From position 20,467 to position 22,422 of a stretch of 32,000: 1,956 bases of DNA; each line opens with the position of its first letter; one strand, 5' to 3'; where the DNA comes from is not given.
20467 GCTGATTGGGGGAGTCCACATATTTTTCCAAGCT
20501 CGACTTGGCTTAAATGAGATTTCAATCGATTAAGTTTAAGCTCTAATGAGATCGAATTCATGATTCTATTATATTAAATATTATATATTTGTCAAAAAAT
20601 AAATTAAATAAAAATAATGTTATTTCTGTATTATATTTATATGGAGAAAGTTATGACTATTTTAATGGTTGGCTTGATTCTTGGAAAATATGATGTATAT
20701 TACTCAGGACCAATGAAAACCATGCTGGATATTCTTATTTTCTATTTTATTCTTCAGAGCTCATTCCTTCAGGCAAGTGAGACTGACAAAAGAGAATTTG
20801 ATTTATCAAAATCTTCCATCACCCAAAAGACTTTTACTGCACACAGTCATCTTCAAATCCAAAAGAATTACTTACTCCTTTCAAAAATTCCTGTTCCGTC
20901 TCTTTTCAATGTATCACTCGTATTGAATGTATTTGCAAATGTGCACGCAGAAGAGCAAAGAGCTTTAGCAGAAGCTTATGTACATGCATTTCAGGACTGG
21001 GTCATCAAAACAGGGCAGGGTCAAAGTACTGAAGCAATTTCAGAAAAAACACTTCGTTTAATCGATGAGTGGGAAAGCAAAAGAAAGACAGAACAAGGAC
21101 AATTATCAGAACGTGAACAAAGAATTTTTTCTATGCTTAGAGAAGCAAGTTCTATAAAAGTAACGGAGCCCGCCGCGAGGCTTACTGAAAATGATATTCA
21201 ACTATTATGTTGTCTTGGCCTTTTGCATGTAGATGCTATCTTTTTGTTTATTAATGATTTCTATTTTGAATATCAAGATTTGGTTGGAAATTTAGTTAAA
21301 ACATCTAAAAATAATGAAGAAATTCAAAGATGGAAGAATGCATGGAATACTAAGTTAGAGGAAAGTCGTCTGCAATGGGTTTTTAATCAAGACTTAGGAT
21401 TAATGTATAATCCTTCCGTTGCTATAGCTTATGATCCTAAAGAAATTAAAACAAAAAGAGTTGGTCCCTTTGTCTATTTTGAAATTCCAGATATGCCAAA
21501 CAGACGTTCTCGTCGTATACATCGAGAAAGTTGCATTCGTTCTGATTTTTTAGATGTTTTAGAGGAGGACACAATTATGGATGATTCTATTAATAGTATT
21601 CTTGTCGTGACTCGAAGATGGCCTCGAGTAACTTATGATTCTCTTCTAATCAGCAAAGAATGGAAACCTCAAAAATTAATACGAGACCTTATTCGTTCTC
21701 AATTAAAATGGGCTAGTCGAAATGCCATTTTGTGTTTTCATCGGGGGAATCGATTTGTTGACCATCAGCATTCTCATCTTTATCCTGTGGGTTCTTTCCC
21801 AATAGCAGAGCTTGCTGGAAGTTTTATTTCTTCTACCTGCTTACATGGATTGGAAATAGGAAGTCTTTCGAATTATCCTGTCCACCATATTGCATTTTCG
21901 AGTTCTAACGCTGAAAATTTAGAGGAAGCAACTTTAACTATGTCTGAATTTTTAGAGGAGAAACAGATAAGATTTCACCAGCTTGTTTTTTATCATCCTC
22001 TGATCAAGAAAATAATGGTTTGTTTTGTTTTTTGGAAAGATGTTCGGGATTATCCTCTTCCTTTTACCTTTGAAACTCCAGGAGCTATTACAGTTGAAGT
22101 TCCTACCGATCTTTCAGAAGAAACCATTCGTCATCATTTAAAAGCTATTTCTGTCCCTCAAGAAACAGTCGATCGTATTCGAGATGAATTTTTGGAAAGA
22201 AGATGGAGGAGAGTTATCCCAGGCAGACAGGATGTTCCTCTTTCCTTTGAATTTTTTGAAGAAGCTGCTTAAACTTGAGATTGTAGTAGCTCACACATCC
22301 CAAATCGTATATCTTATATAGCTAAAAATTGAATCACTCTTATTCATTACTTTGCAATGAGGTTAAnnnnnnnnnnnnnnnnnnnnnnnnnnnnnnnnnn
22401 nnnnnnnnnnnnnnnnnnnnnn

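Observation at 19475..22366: Three-gene island between xerD and trpS that breaks the plus-strand gene order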

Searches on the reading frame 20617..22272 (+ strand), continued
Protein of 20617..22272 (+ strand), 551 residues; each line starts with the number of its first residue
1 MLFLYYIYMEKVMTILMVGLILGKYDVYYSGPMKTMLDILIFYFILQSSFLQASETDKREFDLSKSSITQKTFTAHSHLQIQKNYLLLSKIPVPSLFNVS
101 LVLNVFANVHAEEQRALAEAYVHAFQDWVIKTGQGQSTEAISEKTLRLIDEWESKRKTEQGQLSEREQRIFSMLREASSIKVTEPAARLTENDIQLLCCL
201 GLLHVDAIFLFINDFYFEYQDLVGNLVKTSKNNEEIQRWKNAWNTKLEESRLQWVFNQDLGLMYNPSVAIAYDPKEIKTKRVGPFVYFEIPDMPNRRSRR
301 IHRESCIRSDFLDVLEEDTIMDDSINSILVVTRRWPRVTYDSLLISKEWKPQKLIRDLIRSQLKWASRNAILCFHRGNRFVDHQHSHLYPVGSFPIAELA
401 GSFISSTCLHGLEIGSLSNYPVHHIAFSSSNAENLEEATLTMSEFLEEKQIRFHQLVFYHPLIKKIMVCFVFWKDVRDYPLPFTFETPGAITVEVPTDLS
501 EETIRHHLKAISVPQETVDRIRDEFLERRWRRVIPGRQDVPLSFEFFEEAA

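Call 57: find_encoding_contigs(protein=P0003, flank=8000, max_places=3)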
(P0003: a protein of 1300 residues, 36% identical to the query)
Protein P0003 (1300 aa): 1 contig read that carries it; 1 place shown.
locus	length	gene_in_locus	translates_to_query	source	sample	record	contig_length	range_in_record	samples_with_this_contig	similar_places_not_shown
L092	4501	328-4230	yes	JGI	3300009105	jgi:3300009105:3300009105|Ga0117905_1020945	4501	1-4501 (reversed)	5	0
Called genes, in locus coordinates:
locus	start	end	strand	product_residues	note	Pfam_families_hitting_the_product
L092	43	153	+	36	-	-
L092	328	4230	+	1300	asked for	PF00583:Acetyltransf_1, PF13673:Acetyltransf_10, PF13508:Acetyltransf_7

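Call 84: find_encoding_contigs(protein=P0009, flank=8000, max_places=3)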
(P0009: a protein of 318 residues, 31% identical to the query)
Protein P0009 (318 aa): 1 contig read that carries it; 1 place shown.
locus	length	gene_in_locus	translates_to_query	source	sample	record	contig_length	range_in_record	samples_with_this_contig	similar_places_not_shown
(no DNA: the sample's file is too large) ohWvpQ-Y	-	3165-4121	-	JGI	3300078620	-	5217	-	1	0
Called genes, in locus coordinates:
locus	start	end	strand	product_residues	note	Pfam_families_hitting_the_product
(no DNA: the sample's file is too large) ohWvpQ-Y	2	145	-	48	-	?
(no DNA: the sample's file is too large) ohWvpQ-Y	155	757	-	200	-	-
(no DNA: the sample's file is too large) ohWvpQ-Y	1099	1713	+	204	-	-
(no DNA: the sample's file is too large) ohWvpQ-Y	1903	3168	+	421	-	PF00862:GT-B_Sucrose_synth (faint), PF13439:Glyco_transf_4, PF13579:Glyco_trans_4_4, PF20706:GT4-conflict, PF00534:Glycos_transf_1, PF13692:Glyco_trans_1_4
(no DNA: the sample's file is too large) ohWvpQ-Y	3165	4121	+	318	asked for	-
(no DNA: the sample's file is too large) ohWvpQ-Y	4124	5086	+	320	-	PF01501:Glyco_transf_8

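Call 85: find_encoding_contigs(protein=P0017, flank=8000, max_places=3)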
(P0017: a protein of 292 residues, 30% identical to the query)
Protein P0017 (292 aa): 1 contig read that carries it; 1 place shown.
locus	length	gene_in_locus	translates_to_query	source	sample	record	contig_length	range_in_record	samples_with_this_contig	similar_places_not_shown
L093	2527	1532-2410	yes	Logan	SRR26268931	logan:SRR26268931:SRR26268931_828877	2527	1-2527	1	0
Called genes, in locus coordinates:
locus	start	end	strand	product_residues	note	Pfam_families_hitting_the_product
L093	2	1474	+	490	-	?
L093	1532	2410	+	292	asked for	-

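Call 86: search_protein_families(library=pfam, proteins=[L093:2-1474:+, L086:7677-7919:+, L091:1-816:+], max_evalue=1)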
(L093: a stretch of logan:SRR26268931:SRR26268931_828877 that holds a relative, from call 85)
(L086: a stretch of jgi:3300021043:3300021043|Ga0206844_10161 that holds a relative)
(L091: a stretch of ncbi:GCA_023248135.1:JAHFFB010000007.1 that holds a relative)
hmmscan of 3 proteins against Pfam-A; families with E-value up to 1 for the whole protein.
L093:2-1474:+ (490 aa): 9 families
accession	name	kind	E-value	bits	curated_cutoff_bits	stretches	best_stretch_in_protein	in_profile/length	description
PF00271.37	Helicase_C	-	5.9e-19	68.8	23.5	1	267-385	10-109/110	Helicase conserved C-terminal domain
PF00270.35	DEAD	-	2.3e-18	66.9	26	1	46-227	4-164/167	DEAD/DEAH box helicase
PF04851.21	ResIII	-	3.4e-10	40.5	22.5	1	22-222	7-162/164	Type III restriction enzyme, res subunit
PF19833.4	RecG_dom3_C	-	2e-07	31.4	26.8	1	414-472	3-63/87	ATP-dependent DNA helicase RecG, domain 3, C-terminal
PF22590.2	Cas3-like_C_2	-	9.3e-05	23.1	27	1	303-386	18-105/106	CRISPR-associated nuclease/helicase Cas3, C-terminal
PF13604.12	AAA_30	-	0.0058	16.8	27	1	42-204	2-107/191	AAA domain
PF00158.32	Sigma54_activat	-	0.085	13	20.2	1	61-121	21-76/168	Sigma-54 interaction domain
PF06068.19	TIP49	-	0.23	11.1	23.8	1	55-88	40-76/347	TIP49 P-loop domain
PF13401.12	AAA_22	-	0.24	12.2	27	0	66-83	9-26/130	AAA domain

L086:7677-7919:+ (80 aa): 1 family
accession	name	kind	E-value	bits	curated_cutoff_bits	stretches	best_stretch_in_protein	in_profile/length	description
PF09950.15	Major_capside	-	0.076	12.8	26.8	1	19-54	100-135/251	Major capsid protein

L091:1-816:+ (271 aa): 0 families

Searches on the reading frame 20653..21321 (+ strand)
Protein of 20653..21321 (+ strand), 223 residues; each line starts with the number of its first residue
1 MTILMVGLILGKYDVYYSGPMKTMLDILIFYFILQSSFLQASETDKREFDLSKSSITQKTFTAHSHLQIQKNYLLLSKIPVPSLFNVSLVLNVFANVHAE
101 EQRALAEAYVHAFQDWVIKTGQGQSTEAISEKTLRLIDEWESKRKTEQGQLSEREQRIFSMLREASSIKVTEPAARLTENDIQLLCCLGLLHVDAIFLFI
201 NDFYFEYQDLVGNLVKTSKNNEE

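Call 86: search_protein_families(library=pfam, proteins=[window:20653-21321:+], max_evalue=1)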
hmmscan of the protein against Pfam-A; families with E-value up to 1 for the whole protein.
seq(223 aa): 1 family
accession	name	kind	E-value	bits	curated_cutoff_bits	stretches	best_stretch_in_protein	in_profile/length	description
PF21845.1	DUF6904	-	0.00015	22.1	27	1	44-140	60-160/238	Domain of unknown function (DUF6904)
